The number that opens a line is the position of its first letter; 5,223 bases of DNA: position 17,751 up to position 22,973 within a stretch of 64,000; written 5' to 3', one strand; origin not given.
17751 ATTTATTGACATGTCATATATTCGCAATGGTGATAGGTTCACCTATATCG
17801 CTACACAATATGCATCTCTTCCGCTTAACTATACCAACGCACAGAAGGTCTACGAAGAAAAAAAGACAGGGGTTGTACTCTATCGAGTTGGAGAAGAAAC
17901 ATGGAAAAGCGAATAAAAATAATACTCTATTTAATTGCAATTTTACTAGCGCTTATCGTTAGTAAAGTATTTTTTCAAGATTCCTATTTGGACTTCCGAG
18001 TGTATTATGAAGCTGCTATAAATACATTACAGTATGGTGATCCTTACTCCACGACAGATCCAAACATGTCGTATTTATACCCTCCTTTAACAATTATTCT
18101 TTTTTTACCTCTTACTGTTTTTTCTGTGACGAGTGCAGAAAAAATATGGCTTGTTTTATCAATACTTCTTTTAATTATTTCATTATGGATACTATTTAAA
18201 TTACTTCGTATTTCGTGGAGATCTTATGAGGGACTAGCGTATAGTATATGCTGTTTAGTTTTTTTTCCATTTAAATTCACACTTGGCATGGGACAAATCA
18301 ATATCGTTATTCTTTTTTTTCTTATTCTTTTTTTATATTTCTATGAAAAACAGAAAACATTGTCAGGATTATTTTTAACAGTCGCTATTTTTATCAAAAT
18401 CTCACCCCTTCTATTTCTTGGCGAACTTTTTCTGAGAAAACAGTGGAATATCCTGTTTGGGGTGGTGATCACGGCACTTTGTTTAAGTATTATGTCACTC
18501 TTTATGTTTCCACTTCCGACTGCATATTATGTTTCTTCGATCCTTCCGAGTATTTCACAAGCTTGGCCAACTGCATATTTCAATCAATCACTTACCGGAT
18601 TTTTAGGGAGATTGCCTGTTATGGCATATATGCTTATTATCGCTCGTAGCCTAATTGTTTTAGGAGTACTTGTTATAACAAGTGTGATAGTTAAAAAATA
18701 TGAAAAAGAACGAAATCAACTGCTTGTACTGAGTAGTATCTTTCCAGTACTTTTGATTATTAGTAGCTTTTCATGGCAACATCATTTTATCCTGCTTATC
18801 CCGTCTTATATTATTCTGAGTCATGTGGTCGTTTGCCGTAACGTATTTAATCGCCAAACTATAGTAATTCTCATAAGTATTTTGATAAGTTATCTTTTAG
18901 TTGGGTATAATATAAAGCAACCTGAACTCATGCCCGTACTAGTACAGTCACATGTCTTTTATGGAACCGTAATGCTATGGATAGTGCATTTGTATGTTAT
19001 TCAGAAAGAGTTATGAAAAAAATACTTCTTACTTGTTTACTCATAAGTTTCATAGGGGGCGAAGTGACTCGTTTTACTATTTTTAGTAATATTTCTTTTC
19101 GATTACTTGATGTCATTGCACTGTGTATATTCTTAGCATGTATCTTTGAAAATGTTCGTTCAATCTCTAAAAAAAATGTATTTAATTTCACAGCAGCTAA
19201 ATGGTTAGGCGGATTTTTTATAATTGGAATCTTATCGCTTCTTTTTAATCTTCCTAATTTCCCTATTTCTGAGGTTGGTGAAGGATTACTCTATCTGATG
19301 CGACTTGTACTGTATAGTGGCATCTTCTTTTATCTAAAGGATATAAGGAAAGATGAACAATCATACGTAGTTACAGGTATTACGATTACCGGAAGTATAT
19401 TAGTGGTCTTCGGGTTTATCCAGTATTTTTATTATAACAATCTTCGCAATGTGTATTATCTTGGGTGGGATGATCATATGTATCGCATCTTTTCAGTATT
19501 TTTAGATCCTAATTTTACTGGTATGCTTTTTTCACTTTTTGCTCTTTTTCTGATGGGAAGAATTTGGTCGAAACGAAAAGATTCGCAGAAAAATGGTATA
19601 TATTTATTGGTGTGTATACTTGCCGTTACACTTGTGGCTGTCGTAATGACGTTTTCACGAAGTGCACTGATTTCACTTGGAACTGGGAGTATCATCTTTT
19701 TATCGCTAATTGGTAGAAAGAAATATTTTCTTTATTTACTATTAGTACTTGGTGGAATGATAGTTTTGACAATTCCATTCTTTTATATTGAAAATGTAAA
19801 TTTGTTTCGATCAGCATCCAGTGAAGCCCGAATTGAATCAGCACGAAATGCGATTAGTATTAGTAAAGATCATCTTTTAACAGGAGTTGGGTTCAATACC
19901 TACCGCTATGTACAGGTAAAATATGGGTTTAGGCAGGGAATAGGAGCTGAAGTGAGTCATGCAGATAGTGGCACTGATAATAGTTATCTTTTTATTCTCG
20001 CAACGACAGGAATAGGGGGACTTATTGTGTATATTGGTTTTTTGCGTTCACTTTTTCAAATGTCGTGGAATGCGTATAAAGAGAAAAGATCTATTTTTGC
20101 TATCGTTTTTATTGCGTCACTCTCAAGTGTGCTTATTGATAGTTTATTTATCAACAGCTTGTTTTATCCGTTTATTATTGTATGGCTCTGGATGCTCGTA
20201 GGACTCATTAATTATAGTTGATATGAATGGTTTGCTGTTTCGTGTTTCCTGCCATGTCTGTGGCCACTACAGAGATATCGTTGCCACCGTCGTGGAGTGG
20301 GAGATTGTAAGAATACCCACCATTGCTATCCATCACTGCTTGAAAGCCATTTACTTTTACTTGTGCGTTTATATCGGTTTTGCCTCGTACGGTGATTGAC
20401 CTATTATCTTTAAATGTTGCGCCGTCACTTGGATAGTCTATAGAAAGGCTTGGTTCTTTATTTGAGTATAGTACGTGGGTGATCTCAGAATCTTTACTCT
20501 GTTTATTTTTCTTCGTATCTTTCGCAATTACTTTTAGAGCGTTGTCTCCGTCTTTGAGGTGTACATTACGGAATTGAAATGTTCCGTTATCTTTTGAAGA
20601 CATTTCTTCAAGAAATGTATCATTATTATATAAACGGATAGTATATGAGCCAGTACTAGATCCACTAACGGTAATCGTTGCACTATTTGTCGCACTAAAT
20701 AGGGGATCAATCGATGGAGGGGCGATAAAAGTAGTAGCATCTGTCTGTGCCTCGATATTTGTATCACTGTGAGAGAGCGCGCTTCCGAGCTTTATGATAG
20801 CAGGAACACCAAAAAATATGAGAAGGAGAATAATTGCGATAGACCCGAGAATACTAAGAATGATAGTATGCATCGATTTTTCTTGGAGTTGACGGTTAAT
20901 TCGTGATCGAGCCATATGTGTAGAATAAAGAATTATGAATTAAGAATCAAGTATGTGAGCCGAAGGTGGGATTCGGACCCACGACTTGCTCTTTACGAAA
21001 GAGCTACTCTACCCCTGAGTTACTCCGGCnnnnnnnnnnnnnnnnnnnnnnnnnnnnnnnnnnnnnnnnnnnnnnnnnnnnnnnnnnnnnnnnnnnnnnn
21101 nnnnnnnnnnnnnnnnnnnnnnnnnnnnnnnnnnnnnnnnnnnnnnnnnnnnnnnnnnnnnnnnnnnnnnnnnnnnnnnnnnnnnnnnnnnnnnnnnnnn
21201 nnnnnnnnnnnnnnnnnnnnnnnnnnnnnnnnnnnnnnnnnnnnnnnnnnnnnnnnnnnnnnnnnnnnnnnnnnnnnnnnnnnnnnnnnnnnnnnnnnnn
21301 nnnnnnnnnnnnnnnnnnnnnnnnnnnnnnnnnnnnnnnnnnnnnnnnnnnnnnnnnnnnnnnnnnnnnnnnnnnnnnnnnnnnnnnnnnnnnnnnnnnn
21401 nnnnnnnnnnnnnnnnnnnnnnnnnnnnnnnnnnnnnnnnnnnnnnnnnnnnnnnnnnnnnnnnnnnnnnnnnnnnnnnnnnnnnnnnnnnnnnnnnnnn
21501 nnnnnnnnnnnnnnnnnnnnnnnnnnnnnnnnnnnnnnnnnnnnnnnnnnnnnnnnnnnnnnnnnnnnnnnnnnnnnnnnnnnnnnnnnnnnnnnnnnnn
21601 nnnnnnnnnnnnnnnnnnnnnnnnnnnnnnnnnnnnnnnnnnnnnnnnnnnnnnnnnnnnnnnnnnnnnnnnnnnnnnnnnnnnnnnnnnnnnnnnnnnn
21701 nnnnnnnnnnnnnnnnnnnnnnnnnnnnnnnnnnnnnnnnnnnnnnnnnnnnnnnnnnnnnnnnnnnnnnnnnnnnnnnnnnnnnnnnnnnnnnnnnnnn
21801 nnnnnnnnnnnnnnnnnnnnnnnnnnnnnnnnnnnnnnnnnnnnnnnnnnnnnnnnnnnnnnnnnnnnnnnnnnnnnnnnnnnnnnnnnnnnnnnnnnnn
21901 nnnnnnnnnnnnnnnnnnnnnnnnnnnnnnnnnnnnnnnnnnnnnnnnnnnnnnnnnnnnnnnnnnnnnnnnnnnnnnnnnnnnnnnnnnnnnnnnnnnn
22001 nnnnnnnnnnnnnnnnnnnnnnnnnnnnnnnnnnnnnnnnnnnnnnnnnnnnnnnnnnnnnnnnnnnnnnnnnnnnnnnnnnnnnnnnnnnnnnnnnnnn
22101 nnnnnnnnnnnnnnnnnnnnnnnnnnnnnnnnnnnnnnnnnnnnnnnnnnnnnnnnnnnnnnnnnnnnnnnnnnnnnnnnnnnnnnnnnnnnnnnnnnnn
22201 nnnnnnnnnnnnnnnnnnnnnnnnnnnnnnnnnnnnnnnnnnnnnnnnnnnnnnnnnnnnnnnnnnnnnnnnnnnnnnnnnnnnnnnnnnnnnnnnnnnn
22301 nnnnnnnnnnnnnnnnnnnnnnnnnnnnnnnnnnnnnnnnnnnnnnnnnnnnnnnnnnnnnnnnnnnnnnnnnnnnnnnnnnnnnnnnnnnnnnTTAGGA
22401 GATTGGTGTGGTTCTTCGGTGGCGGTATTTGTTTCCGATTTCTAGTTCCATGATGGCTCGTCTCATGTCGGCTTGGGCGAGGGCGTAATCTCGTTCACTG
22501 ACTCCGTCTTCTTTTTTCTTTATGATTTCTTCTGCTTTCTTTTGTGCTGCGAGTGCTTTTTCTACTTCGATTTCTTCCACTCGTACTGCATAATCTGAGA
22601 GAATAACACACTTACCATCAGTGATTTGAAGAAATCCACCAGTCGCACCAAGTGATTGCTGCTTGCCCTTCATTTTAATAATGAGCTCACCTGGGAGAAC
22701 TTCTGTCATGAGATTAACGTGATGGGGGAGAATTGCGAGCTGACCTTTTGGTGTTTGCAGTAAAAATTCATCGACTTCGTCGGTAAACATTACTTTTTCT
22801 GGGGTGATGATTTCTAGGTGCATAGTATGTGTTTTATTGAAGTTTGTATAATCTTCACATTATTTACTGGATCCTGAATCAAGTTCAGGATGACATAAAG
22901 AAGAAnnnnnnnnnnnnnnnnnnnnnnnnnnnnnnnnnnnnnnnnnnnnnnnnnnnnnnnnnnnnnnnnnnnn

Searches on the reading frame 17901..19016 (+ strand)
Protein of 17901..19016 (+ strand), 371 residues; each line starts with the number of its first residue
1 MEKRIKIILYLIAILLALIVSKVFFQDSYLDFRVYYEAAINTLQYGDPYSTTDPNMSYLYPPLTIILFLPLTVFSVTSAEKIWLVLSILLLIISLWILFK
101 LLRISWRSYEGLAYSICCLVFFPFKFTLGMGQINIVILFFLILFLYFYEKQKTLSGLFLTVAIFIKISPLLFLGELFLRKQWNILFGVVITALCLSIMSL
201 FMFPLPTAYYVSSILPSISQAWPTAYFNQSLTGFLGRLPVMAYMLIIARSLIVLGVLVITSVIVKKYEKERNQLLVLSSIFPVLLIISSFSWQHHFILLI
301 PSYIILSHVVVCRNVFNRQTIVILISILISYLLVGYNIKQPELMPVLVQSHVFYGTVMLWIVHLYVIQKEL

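Call 38: search_protein_families(library=pfam, proteins=[window:17901-19016:+], max_evalue=0.00001)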
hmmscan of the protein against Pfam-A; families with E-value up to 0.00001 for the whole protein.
window:17901-19016:+ (371 aa): 1 family
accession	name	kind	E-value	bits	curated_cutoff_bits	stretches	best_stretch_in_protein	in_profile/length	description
PF09594.16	GT87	-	5e-31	108.7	25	1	58-286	1-235/237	Glycosyltransferase family 87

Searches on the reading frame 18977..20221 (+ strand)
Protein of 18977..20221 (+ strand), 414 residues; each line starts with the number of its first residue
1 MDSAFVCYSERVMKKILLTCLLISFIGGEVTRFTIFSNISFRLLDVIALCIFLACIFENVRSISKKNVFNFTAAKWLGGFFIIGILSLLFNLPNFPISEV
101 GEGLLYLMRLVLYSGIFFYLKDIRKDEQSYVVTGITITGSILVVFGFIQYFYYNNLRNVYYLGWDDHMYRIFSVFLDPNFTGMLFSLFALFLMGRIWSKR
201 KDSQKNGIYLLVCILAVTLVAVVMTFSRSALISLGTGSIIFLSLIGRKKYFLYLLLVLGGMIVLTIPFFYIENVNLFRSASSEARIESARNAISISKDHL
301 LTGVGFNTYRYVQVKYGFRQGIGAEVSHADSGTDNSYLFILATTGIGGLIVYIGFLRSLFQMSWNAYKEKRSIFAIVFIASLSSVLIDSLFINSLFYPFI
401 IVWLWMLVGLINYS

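Call 38: search_protein_families(library=pfam, proteins=[window:18977-20221:+], max_evalue=0.00001)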
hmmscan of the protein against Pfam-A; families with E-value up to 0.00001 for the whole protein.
window:18977-20221:+ (414 aa): 1 family
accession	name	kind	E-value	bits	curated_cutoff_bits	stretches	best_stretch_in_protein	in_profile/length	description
PF04932.20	Wzy_C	-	2e-15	57.3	31.7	1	214-353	2-149/149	O-Antigen ligase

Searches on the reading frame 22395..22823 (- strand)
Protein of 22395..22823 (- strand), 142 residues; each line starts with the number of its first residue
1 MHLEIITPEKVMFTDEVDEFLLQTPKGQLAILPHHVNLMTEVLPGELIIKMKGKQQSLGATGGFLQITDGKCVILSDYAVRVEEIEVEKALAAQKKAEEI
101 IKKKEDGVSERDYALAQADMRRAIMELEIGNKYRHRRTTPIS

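Call 39: search_protein_families(library=pfam, proteins=[window:22395-22823:-], max_evalue=0.00001)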
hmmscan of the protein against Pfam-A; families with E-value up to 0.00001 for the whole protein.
window:22395-22823:- (142 aa): 1 family
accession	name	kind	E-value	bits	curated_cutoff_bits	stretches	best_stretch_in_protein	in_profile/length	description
PF02823.21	ATP-synt_DE_N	-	2.5e-19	69.5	27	1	1-78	1-79/80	ATP synthase, Delta/Epsilon chain, beta-sandwich domain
